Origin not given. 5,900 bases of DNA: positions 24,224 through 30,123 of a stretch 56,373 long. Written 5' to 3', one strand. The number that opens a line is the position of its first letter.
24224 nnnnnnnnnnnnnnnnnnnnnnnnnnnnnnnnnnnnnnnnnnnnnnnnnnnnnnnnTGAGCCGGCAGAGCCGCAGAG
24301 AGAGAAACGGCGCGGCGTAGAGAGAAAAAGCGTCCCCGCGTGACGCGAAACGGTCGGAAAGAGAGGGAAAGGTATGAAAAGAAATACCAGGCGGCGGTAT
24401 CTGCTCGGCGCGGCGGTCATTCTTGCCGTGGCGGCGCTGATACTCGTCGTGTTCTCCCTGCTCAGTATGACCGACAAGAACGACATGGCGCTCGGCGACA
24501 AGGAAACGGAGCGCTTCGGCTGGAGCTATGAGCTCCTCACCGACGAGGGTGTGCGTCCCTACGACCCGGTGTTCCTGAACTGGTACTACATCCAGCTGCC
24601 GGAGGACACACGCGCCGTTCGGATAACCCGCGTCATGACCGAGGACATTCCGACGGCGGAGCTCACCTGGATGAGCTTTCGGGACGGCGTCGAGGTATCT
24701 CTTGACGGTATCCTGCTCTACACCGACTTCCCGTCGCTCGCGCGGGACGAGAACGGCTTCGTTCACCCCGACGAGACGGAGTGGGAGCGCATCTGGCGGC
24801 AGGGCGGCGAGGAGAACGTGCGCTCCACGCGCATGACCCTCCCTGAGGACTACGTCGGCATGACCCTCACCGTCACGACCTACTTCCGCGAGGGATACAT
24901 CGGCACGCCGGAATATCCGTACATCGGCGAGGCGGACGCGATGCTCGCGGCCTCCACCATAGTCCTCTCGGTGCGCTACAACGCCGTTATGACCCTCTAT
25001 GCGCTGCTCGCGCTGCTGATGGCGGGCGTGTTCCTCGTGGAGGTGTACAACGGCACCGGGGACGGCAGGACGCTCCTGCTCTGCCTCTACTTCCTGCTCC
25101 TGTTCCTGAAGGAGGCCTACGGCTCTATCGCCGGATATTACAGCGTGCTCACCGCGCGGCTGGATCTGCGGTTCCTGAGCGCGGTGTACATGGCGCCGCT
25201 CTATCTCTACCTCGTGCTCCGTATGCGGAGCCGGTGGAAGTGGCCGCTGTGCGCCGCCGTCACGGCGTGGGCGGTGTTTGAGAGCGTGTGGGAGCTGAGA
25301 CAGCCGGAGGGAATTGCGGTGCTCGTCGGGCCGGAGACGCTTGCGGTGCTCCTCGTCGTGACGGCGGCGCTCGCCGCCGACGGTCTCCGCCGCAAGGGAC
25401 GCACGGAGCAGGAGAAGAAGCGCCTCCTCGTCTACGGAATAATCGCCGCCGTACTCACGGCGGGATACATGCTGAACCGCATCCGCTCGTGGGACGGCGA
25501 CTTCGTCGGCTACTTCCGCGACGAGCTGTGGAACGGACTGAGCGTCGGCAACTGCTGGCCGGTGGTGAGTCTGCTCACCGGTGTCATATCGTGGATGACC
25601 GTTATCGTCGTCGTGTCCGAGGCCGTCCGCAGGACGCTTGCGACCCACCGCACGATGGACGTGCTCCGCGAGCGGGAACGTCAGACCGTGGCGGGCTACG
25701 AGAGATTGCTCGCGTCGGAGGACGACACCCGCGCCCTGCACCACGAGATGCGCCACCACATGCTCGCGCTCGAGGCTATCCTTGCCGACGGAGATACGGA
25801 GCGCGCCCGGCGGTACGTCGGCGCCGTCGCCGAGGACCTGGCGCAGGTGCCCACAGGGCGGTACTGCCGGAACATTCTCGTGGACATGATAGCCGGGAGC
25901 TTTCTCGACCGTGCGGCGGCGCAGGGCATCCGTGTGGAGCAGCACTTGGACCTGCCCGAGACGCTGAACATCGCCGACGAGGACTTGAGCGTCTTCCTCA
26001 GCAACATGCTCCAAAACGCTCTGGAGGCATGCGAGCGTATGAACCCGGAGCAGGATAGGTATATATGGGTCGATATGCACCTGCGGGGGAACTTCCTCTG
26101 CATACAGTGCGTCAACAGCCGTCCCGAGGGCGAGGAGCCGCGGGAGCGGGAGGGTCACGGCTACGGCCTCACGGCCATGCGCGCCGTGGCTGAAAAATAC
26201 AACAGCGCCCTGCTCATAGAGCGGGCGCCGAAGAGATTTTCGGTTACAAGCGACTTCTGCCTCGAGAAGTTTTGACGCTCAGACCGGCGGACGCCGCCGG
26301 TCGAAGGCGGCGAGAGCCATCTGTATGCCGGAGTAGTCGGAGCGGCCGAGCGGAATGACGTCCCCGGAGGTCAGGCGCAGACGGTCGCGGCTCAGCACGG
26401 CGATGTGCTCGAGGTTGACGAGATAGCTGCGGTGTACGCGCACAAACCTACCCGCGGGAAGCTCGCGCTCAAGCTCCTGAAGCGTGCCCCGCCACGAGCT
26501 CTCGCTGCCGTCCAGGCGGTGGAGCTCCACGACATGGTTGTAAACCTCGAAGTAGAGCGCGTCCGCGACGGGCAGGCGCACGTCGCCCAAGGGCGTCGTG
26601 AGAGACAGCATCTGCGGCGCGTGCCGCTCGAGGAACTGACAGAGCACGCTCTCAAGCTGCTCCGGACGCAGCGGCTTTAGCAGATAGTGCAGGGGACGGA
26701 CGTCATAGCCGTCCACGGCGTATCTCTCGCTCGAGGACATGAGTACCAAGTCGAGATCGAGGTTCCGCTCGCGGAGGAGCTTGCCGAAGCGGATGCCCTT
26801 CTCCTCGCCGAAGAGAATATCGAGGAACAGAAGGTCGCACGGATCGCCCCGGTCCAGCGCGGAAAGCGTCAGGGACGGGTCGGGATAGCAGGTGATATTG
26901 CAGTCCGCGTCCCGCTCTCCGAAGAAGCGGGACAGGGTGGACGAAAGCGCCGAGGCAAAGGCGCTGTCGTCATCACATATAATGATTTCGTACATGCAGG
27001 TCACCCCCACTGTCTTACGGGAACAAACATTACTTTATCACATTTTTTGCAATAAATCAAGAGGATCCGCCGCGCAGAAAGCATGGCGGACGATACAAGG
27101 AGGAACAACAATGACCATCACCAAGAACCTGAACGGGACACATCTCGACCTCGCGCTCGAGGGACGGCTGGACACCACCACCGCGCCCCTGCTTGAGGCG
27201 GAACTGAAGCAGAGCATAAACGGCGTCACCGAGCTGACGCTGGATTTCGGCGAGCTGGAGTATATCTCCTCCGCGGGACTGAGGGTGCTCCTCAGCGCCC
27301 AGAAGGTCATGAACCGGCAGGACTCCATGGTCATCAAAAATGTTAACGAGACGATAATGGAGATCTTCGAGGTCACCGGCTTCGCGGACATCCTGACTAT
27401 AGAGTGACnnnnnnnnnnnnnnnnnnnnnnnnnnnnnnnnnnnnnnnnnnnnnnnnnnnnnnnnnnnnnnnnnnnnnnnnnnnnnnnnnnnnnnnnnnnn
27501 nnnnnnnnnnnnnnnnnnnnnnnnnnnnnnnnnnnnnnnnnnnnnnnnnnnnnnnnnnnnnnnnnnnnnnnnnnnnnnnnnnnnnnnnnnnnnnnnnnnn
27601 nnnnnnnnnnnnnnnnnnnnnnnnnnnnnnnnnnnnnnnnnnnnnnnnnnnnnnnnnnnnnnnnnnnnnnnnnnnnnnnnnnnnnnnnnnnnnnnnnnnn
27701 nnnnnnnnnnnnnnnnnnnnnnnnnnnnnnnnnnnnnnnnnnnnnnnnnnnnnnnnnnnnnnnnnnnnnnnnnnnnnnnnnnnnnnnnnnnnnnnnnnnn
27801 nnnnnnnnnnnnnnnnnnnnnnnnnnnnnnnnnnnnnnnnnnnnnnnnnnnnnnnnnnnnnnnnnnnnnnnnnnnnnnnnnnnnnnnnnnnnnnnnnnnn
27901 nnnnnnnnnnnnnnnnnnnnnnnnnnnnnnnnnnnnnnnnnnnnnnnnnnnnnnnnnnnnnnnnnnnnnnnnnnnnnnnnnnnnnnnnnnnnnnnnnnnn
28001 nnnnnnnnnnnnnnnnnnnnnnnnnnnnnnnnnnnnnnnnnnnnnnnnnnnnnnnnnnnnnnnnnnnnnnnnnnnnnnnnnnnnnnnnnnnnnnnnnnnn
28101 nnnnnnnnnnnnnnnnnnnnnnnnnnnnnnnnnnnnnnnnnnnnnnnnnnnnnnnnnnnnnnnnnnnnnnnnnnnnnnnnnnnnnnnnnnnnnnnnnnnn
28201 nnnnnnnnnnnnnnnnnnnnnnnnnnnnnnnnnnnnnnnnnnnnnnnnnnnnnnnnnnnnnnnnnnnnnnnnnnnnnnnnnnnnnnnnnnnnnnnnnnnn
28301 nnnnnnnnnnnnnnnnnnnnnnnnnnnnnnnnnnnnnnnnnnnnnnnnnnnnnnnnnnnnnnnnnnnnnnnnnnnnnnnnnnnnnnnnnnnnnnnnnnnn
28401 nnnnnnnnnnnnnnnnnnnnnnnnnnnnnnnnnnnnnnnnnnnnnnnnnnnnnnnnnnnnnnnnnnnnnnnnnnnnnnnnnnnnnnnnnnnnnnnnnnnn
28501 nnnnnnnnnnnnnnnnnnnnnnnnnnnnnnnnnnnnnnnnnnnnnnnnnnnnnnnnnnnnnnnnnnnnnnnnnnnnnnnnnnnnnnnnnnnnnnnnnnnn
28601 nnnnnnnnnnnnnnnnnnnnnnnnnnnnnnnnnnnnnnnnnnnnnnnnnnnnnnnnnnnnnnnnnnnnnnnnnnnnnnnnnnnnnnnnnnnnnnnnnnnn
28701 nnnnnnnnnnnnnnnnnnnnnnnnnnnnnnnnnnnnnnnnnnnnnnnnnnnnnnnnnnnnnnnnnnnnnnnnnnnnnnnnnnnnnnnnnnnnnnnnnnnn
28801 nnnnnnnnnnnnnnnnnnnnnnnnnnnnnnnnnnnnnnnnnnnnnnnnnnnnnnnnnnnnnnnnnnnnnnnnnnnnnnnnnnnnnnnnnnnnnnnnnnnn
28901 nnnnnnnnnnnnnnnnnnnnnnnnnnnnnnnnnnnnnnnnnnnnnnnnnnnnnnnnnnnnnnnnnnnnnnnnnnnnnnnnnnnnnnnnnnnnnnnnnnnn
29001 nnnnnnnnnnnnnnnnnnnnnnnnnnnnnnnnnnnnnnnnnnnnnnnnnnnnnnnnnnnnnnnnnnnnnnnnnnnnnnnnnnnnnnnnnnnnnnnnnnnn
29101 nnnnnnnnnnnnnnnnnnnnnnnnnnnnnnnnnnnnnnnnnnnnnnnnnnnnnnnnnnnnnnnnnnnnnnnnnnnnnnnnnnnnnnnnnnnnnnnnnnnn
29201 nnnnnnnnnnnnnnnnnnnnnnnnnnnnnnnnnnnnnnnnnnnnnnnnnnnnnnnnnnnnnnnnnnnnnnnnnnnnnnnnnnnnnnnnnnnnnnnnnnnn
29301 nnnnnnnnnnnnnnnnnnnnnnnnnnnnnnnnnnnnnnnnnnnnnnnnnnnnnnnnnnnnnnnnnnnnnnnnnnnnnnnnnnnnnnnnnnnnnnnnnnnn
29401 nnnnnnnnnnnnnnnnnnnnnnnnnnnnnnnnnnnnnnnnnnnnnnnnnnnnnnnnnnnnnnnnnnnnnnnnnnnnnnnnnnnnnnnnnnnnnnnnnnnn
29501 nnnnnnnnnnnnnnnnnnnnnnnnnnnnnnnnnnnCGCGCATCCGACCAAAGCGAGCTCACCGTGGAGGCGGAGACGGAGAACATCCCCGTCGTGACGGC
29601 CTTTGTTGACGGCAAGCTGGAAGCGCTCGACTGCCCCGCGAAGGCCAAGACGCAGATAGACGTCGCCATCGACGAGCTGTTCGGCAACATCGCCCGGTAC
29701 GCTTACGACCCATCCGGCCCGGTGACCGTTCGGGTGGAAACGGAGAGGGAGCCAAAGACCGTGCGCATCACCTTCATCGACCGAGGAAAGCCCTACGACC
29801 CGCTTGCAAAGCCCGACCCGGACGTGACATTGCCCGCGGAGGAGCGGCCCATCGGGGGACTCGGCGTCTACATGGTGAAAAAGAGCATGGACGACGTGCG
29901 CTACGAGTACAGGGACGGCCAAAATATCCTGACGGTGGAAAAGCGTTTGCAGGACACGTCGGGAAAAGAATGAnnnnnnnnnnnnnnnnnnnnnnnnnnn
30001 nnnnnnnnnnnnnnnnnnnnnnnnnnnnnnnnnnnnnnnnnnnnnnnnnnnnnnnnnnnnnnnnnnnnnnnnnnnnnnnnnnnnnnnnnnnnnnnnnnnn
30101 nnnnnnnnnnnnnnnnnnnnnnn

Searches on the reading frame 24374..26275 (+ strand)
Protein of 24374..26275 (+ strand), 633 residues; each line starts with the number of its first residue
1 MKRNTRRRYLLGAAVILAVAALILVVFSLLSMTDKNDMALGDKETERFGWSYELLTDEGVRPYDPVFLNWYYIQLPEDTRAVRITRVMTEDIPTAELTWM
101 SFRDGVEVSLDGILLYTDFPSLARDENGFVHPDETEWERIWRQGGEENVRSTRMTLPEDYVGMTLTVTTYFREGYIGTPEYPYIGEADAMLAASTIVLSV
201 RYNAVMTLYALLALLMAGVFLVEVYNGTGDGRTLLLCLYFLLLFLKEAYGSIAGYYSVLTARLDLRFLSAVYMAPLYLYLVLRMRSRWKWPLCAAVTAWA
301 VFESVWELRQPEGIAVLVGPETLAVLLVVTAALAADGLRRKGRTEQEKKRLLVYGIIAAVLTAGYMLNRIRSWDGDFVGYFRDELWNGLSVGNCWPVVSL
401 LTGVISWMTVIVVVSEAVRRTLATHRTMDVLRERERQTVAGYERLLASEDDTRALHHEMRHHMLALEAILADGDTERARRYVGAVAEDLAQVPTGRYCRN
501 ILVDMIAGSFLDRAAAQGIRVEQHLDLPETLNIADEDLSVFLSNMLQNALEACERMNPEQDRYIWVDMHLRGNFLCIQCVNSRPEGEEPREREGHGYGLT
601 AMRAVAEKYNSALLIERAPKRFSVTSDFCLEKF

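Call 5: search_protein_families(library=pfam, proteins=[window:24374-26275:+], max_evalue=0.01)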
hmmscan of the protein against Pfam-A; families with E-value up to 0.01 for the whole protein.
window:24374-26275:+ (633 aa): 2 families
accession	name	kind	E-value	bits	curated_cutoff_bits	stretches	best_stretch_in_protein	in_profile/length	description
PF14501.12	HATPase_c_5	-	4.9e-11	42.9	22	1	534-623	2-96/102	GHKL domain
PF02518.31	HATPase_c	-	0.005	17.7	26.4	0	538-620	6-98/111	Histidine kinase-, DNA gyrase B-, and HSP90-like ATPase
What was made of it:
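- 24374..26275 (+): Membrane histidine kinase with a HATPase_c_5 (GHKL) domain, the type that pairs with LytTR regulators. PF14501, E 4.9e-11 (call 5)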

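Call 10: search_protein_families(library=ncbifam, proteins=[window:24374-26275:+], max_evalue=0.01)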
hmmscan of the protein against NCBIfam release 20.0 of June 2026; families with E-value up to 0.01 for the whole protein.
window:24374-26275:+ (633 aa): 0 families

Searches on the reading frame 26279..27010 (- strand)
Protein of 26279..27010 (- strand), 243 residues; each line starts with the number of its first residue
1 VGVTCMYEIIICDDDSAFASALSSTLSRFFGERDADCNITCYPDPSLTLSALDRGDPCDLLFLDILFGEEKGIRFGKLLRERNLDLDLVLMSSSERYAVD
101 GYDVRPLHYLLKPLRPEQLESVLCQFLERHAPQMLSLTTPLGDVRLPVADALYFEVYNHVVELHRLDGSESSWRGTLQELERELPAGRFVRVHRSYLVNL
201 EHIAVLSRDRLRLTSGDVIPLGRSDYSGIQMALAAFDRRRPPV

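Call 5: search_protein_families(library=pfam, proteins=[window:26279-27010:-], max_evalue=0.01)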
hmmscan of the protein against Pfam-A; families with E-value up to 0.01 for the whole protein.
window:26279-27010:- (243 aa): 2 families
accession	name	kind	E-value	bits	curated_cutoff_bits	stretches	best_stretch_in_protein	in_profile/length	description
PF04397.21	LytTR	-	3.8e-16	59.5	22.6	1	145-233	5-97/98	LytTr DNA-binding domain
PF00072.30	Response_reg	-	9.8e-10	39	30.2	1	9-121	1-108/111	Response regulator receiver domain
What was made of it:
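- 26279..27010 (-): Response regulator with a LytTR DNA-binding domain. PF00072 plus PF04397 (call 5)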

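Call 10: search_protein_families(library=ncbifam, proteins=[window:26279-27010:-], max_evalue=0.01)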
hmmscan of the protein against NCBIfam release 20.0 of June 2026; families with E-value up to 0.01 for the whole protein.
window:26279-27010:- (243 aa): 10 families
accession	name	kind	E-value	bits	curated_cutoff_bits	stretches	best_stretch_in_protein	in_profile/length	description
NF010684.1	PRK14084.1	equivalog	2e-10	40.8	375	2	57-124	46-113/254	response regulator transcription factor LytR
NF008677.0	PRK11697.1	equivalog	3.5e-10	39.6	246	1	8-206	3-203/238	two-component system response regulator BtsR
NF007005.1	PRK09468.1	equivalog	3.5e-06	26.6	331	1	8-134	5-126/237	osmolarity response regulator transcription factor OmpR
TIGR01818.1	ntrC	equivalog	0.00033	19.6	558.6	1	9-122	1-109/463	nitrogen regulation protein NR(I)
NF007750.0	PRK10430.1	equivalog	0.0011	18.6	262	1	6-130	1-124/239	two-component system response regulator DcuR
NF046049.1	quorum_RR_AgrA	equivalog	0.0012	18.5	400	1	8-209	2-217/238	quorum-sensing response regulator AgrA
NF045944.1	ResRegRpaBCyano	equivalog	0.0019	17.6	330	1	39-132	24-117/229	response regulator transcription factor RpaB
TIGR02154.1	PhoB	equivalog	0.0022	17.3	296.2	1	9-146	5-139/226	phosphate regulon transcriptional regulator PhoB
NF040689.1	MtrAB_MtrA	equivalog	0.0044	16.4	300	1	9-146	1-131/219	MtrAB system response regulator MtrA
NF007969.0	PRK10693.1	equivalog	0.0098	14.9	329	0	8-98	9-92/337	two-component system response regulator RssB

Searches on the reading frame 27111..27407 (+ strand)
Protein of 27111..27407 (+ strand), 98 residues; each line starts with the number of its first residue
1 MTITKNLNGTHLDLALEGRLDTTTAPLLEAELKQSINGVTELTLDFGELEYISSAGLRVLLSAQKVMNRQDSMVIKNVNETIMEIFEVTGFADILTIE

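Call 5: search_protein_families(library=pfam, proteins=[window:27111-27407:+], max_evalue=0.01)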
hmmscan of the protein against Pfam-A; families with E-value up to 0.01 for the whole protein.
window:27111-27407:+ (98 aa): 2 families
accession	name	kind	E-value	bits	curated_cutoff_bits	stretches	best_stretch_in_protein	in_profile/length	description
PF01740.26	STAS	-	1.7e-13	50.7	22.6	1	8-97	7-99/106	STAS domain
PF13466.11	STAS_2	-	1.8e-13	50.9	29.2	1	14-91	1-79/80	STAS domain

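Call 10: search_protein_families(library=ncbifam, proteins=[window:27111-27407:+], max_evalue=0.01)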
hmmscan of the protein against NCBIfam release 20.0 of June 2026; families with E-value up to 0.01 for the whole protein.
window:27111-27407:+ (98 aa): 3 families
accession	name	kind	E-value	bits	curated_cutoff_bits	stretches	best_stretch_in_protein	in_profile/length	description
TIGR00377.1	ant_ant_sig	superfamily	8.2e-19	67.5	53.45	1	1-97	3-102/108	anti-sigma factor antagonist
TIGR02886.1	spore_II_AA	equivalog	3.9e-10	39.7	114.75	1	10-97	8-98/106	anti-sigma F factor antagonist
NF033618.0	mlaB_1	equivalog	0.00019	21.8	90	1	13-87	11-84/94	lipid asymmetry maintenance protein MlaB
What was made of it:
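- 27111..27407 (+): Single-domain STAS protein (98 aa); predicted phospho-acceptor Ser54. PF01740 and TIGR00377 (calls 5, 10).
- Checked: STAS, 27111-27407: PF01740 E 1.7e-13; TIGR00377 67.5 bits, above its cut-off (calls 5, 10).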

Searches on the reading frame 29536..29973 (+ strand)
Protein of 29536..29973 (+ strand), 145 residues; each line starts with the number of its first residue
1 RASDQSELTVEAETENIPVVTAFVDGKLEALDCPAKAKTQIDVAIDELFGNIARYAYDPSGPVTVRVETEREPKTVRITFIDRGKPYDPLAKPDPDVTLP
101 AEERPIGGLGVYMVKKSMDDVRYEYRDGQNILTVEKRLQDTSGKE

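Call 75: search_solved_structures(query=window:29536-29973:+, max_evalue=1, show_alignments=3)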
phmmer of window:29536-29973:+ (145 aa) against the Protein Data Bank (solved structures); distinct sequences matched with E-value up to 1: 7.
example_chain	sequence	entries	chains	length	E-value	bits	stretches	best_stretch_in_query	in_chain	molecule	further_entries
6m36_A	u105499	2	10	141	0.00022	24.3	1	4-131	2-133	Serine-protein kinase RsbW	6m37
9qih_A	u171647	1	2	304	0.015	18.3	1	67-139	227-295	SenB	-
8yoa_A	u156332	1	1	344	0.044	16.8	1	66-115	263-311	Endolytic murein transglycosylase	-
1til_A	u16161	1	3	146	0.06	16.4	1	11-126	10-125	Anti-sigma F factor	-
1tid_A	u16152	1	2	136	0.063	16.3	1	10-125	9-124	Anti-sigma F factor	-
1l0o_A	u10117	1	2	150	0.064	16.3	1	11-126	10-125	Anti-sigma F factor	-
1th8_A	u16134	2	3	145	0.068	16.2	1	11-125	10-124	Anti-sigma F factor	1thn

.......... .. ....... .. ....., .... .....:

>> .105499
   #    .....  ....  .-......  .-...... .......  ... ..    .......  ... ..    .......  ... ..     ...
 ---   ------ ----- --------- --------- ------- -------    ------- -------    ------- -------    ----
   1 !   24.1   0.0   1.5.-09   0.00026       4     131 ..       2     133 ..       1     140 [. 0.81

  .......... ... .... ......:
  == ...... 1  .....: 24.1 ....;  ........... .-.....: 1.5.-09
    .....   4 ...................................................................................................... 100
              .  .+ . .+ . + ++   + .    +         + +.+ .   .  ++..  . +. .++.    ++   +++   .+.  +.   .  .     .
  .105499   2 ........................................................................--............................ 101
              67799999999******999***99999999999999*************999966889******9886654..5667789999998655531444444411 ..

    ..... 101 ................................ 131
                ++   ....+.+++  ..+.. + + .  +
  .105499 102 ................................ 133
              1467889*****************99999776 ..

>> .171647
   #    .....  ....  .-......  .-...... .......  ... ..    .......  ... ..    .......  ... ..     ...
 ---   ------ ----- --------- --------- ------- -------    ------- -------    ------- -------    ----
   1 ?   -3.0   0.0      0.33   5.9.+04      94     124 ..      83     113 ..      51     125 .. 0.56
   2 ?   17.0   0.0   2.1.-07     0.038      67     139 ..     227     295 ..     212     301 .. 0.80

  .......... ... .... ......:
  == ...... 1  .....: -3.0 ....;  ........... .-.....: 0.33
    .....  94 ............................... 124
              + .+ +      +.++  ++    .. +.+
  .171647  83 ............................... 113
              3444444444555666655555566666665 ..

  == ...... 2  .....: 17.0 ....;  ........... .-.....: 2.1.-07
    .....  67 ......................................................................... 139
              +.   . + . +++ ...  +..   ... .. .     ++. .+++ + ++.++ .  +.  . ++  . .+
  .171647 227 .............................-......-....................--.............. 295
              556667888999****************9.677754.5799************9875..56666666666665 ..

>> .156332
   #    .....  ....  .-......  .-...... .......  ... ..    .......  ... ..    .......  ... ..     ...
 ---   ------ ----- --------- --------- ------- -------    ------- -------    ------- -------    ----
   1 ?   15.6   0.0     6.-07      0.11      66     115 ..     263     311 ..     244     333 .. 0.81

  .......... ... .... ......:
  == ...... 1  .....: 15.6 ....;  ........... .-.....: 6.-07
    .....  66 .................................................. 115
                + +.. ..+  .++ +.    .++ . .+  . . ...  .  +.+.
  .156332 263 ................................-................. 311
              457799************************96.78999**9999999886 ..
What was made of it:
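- On Partner-switching system (Rsb/SpoIIA type): The alignment with RsbW 6m36_A keeps E..N, DxGxxxD and GGLG (call 75).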
